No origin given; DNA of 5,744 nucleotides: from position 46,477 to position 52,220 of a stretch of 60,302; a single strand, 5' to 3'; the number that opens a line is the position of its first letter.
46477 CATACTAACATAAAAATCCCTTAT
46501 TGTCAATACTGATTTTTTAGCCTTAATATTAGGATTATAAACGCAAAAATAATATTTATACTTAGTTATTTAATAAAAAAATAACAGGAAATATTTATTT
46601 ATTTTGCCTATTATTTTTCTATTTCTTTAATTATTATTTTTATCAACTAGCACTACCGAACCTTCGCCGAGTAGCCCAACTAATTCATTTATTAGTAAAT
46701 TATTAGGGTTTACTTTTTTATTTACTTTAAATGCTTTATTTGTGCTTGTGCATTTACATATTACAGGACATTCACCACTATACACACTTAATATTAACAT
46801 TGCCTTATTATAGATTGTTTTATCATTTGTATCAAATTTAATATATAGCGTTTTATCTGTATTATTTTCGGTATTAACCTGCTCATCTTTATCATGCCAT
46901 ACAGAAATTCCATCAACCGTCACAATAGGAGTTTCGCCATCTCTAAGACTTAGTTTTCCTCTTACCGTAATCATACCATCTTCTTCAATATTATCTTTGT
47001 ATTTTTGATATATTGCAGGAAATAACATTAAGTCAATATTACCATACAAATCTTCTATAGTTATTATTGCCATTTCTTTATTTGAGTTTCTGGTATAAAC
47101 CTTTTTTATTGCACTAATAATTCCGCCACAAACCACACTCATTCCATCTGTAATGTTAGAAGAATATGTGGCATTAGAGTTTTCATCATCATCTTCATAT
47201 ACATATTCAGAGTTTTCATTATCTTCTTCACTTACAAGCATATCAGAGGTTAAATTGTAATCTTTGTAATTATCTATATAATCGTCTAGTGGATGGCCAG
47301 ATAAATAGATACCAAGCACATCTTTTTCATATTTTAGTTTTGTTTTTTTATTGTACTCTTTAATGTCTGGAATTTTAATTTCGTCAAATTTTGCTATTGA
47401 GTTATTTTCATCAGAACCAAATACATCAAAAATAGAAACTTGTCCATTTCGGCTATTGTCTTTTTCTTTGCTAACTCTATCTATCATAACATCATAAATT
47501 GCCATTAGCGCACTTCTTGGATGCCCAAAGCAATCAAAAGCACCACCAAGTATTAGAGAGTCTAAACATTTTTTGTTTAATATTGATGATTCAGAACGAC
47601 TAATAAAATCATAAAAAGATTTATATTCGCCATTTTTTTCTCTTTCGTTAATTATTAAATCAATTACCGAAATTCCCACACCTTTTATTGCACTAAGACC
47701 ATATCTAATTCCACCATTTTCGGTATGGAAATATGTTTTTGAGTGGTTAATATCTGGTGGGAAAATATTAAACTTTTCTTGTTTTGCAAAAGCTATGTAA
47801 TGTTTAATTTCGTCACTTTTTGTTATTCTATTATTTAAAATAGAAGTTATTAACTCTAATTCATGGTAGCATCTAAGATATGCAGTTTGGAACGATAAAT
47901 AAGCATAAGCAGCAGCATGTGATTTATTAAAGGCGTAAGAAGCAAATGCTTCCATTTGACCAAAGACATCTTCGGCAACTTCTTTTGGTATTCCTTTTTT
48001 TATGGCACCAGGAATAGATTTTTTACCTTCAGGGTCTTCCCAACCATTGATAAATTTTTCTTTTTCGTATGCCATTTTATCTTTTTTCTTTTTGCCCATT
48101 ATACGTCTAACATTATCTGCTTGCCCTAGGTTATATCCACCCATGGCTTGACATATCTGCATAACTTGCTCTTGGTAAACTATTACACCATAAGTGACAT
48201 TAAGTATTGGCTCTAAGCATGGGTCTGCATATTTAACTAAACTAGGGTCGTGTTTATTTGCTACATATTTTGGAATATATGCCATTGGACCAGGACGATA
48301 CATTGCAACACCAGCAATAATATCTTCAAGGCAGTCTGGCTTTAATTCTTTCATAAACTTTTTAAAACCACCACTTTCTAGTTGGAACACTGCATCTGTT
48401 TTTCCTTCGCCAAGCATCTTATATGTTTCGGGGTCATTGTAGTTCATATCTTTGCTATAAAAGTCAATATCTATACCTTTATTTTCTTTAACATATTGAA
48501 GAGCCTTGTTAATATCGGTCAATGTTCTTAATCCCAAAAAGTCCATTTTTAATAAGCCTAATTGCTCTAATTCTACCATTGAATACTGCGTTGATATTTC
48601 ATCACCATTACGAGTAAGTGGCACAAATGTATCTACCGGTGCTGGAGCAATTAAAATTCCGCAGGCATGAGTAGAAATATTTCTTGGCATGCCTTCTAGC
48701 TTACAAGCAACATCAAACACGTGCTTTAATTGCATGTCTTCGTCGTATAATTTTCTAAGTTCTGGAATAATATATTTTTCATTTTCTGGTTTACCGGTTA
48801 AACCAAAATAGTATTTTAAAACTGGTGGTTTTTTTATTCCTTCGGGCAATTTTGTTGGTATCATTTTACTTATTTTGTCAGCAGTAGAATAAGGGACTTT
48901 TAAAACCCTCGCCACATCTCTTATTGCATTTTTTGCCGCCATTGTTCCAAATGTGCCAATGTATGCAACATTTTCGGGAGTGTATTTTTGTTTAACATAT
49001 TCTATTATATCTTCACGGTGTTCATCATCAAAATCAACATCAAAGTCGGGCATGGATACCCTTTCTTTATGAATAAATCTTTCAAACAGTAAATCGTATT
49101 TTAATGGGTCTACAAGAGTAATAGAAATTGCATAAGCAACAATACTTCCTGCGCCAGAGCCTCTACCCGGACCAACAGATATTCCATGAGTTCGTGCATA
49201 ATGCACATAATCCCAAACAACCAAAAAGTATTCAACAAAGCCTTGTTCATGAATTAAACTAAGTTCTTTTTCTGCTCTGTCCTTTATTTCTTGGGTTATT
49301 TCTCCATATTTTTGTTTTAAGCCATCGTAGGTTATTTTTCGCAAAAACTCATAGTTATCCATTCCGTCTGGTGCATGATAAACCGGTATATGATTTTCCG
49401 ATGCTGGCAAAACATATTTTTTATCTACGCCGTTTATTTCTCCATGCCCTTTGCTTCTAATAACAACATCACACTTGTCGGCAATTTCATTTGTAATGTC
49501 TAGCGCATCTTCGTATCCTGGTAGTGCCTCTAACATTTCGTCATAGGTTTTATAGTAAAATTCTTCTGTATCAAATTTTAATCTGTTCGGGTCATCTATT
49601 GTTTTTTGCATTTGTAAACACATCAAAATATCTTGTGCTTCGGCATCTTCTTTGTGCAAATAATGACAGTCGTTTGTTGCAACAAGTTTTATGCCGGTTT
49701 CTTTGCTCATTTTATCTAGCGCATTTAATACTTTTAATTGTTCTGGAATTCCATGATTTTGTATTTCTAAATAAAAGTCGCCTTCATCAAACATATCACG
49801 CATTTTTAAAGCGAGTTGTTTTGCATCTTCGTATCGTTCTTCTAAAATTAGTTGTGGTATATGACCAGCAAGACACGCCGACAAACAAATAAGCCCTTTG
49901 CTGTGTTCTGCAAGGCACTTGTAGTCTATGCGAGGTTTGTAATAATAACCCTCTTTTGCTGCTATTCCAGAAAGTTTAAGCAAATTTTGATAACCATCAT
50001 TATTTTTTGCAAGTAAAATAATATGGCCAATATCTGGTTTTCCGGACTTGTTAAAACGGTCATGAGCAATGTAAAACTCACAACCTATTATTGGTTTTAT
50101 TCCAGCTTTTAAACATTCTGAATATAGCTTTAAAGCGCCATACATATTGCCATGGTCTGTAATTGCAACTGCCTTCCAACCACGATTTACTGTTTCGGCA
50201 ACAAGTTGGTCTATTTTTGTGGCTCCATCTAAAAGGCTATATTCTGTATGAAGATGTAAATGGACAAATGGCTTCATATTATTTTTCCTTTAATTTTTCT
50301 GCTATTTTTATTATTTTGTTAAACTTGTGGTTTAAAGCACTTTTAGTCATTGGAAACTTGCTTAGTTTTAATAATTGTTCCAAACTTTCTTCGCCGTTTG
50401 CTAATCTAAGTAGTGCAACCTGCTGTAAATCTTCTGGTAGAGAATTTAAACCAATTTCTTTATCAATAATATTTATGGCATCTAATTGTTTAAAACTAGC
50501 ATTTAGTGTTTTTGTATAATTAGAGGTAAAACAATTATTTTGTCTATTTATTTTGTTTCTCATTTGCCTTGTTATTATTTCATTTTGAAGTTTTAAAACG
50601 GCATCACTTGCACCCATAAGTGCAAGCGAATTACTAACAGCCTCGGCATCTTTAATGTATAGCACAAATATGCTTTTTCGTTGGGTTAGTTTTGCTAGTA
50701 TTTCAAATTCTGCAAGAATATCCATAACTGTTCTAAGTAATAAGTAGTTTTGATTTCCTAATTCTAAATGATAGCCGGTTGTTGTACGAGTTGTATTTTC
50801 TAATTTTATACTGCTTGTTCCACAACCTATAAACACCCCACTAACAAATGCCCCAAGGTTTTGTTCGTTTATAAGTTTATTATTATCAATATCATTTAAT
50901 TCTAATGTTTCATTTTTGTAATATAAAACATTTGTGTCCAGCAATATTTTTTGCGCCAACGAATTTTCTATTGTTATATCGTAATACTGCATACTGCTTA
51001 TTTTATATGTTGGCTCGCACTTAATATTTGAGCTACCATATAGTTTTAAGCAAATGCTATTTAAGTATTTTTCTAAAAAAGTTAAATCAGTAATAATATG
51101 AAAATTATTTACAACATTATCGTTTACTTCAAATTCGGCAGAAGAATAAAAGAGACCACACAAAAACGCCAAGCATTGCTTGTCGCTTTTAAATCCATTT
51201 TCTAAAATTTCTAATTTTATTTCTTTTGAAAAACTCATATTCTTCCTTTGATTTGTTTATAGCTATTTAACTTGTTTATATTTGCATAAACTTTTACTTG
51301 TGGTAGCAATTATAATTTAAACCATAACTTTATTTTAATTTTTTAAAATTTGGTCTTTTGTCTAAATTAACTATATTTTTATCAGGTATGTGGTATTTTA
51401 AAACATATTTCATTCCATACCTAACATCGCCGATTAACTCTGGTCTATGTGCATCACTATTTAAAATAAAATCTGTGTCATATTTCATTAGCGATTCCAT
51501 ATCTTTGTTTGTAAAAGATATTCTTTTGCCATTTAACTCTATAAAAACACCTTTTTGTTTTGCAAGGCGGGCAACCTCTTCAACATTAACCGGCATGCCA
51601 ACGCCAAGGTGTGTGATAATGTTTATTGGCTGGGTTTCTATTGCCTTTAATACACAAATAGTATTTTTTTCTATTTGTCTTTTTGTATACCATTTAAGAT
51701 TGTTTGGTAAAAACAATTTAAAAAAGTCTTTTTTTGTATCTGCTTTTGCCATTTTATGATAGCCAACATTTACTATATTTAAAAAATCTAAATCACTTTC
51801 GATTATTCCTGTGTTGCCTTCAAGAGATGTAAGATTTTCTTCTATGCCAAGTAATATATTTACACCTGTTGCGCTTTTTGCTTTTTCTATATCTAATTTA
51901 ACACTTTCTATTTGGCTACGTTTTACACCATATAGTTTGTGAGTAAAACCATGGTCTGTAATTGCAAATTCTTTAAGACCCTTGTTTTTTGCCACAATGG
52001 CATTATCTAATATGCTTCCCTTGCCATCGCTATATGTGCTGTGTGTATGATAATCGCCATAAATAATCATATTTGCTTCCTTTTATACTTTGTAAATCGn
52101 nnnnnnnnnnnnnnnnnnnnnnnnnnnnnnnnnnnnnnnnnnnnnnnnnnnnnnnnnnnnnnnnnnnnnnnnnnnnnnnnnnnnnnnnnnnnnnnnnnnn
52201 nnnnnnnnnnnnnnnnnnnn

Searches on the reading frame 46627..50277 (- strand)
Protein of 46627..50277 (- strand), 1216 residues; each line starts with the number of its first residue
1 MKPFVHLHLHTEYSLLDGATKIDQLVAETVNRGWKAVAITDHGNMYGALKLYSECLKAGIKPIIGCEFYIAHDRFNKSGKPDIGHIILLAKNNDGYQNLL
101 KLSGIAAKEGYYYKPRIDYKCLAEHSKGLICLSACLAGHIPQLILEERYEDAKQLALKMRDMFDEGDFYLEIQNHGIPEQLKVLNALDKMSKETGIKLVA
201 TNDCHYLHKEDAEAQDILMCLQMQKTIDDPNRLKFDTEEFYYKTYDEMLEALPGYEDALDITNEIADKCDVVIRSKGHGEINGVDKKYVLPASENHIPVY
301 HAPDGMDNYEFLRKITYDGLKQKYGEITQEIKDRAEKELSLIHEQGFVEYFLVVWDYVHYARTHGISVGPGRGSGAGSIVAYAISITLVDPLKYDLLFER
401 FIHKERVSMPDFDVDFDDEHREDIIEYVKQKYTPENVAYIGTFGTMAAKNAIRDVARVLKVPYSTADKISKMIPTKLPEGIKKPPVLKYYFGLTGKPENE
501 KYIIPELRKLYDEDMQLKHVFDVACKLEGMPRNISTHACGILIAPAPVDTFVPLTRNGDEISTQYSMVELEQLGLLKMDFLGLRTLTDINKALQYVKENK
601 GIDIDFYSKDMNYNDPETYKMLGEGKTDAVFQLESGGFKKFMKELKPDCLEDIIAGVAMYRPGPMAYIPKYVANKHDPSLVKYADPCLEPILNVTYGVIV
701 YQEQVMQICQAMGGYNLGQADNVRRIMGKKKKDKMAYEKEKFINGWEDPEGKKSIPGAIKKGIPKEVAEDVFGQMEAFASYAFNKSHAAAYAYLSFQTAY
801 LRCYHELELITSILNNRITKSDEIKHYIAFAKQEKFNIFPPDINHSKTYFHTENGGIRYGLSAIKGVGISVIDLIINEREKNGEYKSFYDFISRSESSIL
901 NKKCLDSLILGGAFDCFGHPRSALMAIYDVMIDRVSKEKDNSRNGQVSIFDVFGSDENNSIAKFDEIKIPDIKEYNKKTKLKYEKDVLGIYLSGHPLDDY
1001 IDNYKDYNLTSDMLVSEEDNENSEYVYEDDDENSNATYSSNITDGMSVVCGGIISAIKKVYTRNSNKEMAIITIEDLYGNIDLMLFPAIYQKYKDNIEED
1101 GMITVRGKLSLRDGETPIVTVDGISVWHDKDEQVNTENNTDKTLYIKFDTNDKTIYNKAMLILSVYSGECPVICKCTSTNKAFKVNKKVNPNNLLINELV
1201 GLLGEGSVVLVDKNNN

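Call 8: search_protein_families(library=pfam, proteins=[window:46627-50277:-], max_evalue=0.01)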
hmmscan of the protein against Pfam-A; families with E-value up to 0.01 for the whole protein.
window:46627-50277:- (1216 aa): 5 families
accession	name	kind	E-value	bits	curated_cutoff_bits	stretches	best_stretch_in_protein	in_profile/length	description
PF07733.18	DNA_pol3_alpha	-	7.4e-93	311.4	23.9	1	311-582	2-260/260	Bacterial DNA polymerase III alpha NTPase domain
PF02811.25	PHP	-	3.6e-58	197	26.4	1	6-175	1-164/164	PHP domain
PF17657.6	DNA_pol3_finger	-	4.5e-57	192.4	22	1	585-747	1-163/166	Bacterial DNA polymerase III alpha subunit finger domain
PF14579.12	HHH_6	-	1.5e-27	96.1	25.6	1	837-923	3-89/90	Helix-hairpin-helix motif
PF01336.31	tRNA_anti-codon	-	1e-09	38.6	27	1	1050-1125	3-73/75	OB-fold nucleic acid binding domain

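Call 17: find_encoding_contigs(protein=window:46627-50277:-, flank=10000, max_places=10)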
Protein window:46627-50277:- (1216 aa): 3 contigs read that carry it; 1 place shown.
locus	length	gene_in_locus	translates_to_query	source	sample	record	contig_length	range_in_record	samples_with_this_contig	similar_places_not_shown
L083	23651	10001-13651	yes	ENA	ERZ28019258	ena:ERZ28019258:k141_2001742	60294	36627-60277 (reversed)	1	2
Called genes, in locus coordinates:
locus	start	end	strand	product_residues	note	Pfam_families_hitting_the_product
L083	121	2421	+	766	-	PF19732:SpoIIE_N, PF07228:SpoIIE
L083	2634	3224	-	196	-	PF21176:RecR_HhH, PF01751:Toprim, PF13662:Toprim_4, PF21175:RecR_C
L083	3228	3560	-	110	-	PF02575:YbaB_DNA_bd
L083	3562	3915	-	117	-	-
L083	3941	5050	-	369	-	PF05496:RuvB_N (faint), PF13177:DNA_pol3_delta2, PF00004:AAA, PF13401:AAA_22 (faint), PF22608:DNAX_ATPase_lid, PF12169:DNA_pol3_gamma3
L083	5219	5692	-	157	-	-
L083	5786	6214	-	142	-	-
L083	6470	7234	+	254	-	PF00072:Response_reg, PF08769:Spo0A_C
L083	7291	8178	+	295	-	PF01565:FAD_binding_4, PF02873:MurB_C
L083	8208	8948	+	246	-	PF02811:PHP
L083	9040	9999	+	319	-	PF14527:LAGLIDADG_WhiA, PF02650:HTH_WhiA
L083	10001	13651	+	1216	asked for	PF02811:PHP, PF07733:DNA_pol3_alpha, PF17657:DNA_pol3_finger, PF14579:HHH_6, PF01336:tRNA_anti-codon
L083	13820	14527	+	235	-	-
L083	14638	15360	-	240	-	PF01479:S4, PF01728:FtsJ, PF05219:DREV (weak)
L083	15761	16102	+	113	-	-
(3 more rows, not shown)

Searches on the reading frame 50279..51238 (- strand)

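Call 8: search_protein_families(library=pfam, proteins=[window:50279-51238:-], max_evalue=0.01)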
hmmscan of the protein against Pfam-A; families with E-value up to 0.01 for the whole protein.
window:50279-51238:- (319 aa): 3 families
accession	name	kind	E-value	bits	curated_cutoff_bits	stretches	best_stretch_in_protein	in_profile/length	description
PF02650.20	HTH_WhiA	-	4.9e-26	91.4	27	1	230-313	1-84/84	WhiA C-terminal HTH domain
PF14527.11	LAGLIDADG_WhiA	-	2.2e-16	60.2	23.2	1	130-227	3-93/93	WhiA LAGLIDADG-like domain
PF14528.11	LAGLIDADG_3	-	0.0029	18.3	22.5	0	130-189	5-62/82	LAGLIDADG-like domain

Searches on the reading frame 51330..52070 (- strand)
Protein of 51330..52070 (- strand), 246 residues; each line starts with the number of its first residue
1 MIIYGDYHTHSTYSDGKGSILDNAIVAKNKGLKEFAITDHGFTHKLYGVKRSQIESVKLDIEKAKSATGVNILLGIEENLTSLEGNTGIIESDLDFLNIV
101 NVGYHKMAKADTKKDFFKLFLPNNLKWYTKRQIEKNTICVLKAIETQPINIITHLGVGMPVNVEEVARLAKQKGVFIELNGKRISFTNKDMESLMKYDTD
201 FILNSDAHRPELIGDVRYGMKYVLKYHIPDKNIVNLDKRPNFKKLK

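Call 8: search_protein_families(library=pfam, proteins=[window:51330-52070:-], max_evalue=0.01)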
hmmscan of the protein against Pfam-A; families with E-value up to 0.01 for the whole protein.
window:51330-52070:- (246 aa): 1 family
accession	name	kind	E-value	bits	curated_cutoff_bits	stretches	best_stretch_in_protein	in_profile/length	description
PF02811.25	PHP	-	1.6e-10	42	26.4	1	6-180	1-162/164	PHP domain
